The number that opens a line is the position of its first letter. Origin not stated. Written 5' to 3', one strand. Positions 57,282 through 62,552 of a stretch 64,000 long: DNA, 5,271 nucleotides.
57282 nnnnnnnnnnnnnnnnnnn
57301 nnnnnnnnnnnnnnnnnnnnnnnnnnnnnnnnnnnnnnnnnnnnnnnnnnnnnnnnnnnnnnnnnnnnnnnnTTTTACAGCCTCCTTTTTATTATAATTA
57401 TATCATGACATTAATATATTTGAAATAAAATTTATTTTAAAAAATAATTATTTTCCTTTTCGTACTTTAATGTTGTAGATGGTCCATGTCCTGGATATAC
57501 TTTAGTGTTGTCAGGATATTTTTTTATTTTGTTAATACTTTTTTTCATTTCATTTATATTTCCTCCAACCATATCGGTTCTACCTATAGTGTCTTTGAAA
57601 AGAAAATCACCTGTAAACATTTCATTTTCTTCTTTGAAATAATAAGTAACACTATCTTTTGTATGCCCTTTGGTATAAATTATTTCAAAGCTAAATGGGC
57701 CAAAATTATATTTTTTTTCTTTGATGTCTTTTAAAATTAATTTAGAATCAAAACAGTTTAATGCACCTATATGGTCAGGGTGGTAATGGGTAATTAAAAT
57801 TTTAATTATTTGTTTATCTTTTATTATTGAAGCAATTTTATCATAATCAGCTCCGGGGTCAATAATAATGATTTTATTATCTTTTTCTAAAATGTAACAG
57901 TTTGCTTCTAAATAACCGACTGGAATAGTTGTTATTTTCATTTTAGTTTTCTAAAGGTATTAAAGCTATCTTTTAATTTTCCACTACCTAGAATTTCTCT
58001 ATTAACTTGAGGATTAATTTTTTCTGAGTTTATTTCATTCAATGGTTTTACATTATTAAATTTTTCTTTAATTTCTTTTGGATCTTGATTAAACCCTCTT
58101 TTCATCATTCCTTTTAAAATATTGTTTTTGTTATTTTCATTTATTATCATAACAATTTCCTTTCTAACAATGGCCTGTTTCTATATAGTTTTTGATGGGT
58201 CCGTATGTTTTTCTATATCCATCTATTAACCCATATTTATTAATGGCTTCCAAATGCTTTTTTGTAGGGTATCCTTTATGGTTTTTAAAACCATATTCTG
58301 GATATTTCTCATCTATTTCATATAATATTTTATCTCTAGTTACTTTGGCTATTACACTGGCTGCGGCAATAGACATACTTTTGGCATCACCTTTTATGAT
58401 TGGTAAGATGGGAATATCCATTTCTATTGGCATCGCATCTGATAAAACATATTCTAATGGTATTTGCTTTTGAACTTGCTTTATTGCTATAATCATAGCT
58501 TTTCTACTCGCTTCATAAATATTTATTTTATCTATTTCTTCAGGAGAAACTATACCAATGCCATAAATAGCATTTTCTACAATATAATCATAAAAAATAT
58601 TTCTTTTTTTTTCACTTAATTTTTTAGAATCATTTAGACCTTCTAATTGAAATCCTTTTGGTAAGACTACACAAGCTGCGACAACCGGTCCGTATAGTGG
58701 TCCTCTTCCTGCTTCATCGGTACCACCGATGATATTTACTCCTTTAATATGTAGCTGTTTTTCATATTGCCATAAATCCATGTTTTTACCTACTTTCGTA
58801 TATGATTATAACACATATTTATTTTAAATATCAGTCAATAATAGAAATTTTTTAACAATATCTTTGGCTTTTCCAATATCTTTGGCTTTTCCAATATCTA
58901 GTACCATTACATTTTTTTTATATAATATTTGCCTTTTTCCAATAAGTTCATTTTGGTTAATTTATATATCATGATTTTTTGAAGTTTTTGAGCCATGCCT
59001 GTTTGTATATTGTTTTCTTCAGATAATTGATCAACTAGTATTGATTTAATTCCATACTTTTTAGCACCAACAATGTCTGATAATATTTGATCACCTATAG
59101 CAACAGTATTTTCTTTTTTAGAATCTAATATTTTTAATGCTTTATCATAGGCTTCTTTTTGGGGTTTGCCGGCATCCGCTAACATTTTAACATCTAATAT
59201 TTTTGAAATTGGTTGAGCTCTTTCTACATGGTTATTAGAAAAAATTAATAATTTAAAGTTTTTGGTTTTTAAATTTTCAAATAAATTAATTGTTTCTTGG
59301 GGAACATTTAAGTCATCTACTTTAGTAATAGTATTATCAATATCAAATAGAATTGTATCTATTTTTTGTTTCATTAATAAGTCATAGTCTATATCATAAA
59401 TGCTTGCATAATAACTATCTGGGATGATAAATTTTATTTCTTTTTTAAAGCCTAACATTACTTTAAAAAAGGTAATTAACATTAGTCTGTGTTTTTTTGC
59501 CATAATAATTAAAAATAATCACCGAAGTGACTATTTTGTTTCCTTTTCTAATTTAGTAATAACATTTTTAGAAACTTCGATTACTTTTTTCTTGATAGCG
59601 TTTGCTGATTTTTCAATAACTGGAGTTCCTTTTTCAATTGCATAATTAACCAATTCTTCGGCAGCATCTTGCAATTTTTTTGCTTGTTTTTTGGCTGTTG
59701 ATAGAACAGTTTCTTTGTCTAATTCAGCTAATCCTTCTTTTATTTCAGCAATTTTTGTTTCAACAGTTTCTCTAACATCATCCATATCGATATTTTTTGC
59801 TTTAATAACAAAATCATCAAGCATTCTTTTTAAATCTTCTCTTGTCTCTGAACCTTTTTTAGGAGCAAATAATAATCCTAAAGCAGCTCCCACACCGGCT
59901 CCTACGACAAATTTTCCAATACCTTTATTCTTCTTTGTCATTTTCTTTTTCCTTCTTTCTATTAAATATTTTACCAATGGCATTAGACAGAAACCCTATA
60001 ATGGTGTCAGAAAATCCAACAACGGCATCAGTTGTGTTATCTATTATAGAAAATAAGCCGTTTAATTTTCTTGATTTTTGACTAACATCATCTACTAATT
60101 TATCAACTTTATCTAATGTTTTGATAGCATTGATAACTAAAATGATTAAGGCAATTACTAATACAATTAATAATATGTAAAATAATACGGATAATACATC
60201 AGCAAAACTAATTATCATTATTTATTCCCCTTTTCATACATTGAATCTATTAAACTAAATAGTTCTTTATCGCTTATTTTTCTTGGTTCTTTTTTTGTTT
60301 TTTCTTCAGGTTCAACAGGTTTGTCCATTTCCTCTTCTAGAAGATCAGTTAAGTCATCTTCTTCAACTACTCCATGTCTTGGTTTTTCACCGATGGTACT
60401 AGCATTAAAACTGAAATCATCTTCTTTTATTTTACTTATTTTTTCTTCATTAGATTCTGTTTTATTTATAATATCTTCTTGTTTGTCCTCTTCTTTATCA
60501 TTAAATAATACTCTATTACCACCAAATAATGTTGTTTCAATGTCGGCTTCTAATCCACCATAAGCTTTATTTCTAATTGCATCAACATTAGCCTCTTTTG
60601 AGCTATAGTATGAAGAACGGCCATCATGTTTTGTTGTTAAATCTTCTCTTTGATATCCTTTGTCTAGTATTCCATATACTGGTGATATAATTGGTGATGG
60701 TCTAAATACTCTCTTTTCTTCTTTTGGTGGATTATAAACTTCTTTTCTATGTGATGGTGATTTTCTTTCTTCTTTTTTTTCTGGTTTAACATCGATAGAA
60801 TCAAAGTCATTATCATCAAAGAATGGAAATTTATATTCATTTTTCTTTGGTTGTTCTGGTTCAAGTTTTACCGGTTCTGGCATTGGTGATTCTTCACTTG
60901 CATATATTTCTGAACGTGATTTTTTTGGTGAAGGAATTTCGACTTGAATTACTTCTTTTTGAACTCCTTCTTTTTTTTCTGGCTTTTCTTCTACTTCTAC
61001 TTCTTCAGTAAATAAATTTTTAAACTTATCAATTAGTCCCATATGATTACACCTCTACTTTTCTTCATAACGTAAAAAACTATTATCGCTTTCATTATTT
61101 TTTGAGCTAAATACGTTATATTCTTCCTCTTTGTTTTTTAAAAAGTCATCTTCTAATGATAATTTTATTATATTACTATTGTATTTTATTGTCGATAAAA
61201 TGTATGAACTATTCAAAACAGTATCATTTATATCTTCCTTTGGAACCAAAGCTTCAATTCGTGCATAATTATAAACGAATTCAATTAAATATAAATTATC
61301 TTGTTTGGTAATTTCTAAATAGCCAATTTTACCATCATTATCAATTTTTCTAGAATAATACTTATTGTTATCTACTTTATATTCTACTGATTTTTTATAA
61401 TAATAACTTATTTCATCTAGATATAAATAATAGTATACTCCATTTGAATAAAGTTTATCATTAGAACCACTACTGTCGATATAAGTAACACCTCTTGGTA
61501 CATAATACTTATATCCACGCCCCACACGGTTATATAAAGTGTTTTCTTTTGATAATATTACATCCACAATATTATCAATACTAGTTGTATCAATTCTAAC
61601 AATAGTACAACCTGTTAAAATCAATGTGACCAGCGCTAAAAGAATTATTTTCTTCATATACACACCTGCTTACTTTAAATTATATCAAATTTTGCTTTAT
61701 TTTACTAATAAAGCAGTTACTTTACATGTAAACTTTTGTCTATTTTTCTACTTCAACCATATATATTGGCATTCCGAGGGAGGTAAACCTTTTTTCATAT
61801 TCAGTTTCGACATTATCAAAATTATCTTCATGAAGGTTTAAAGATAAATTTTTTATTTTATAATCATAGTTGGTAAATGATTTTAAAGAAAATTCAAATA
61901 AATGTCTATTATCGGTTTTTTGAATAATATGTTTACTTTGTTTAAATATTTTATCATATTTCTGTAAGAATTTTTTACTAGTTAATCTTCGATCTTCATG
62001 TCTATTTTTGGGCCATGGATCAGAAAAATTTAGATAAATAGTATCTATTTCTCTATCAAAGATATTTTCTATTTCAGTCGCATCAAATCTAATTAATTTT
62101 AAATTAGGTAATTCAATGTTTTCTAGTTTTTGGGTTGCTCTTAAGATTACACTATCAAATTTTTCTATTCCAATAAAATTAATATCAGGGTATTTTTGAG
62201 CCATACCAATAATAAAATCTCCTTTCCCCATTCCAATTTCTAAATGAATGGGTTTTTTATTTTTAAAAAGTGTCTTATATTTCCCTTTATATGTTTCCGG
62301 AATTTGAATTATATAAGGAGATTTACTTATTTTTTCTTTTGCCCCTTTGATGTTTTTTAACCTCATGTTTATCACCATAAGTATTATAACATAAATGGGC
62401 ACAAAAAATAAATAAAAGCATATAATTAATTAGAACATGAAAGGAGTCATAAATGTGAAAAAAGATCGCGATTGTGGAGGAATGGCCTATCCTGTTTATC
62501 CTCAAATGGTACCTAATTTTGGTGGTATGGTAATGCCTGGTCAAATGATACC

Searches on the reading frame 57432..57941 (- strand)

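Call 11: search_protein_families(library=pfam, proteins=[window:57432-57941:-], max_evalue=0.01)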
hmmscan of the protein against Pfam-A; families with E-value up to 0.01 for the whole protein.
window:57432-57941:- (169 aa): 4 families
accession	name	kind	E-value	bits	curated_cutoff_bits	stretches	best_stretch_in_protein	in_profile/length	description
PF00753.33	Lactamase_B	-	1.9e-22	80.6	22.7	2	12-76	5-75/196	Metallo-beta-lactamase superfamily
PF13483.12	Lactamase_B_3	-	1.7e-06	28.5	24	1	9-128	3-88/160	Beta-lactamase superfamily domain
PF19583.5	ODP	-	1.8e-05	25.2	27.2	1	12-66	2-62/194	ODP family beta lactamase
PF16661.11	Lactamase_B_6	-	0.0034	17.2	27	1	17-64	1-55/193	Metallo-beta-lactamase superfamily domain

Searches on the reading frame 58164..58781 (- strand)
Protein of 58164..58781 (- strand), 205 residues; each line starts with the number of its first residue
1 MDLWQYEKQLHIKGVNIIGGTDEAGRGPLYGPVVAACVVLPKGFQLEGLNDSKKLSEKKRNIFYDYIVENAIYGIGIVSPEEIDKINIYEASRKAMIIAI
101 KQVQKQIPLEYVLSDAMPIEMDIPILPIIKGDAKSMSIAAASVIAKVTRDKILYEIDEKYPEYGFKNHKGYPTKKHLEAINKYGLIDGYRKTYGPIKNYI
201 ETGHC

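Call 27: search_protein_families(library=pfam, proteins=[window:58164-58781:-], max_evalue=0.001)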
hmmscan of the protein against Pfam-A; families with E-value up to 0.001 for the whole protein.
window:58164-58781:- (205 aa): 1 family
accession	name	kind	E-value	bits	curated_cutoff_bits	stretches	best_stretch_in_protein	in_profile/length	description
PF01351.25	RNase_HII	-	1.5e-34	120.1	25.8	1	20-187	2-186/199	Ribonuclease HII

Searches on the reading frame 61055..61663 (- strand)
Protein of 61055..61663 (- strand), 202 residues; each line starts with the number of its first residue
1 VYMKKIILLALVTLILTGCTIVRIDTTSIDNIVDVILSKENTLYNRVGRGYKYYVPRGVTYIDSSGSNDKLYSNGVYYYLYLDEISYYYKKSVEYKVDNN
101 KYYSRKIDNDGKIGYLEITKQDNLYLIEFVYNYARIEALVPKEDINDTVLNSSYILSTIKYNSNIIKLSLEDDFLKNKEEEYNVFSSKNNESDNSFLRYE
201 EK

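Call 27: search_protein_families(library=pfam, proteins=[window:61055-61663:-], max_evalue=0.001)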
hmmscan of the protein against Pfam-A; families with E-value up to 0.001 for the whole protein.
window:61055-61663:- (202 aa): 1 family
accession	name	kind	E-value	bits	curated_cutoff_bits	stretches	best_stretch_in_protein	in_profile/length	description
PF08139.17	LPAM_1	-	0.00058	20.6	20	1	3-19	1-17/18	Prokaryotic membrane lipoprotein lipid attachment site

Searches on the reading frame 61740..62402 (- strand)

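Call 27: search_protein_families(library=pfam, proteins=[window:61740-62402:-], max_evalue=0.001)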
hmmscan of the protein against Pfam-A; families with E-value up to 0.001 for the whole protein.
window:61740-62402:- (220 aa): 5 families
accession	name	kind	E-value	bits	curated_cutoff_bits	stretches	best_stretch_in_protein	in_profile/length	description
PF02390.23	Methyltransf_4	-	4.7e-40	137.3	24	1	49-214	1-171/173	Putative methyltransferase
PF13847.12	Methyltransf_31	-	3.6e-06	27.1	27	1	53-160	7-108/145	Methyltransferase domain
PF24675.1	NpmA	-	3.1e-05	23.8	60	1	38-130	12-106/214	16S rRNA (adenine(1408)-N(1))-methyltransferase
PF13649.12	Methyltransf_25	-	3.7e-05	24.8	27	1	54-126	2-72/97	Methyltransferase domain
PF08242.18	Methyltransf_12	-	0.00017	22.6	30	1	54-126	1-73/98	Methyltransferase domain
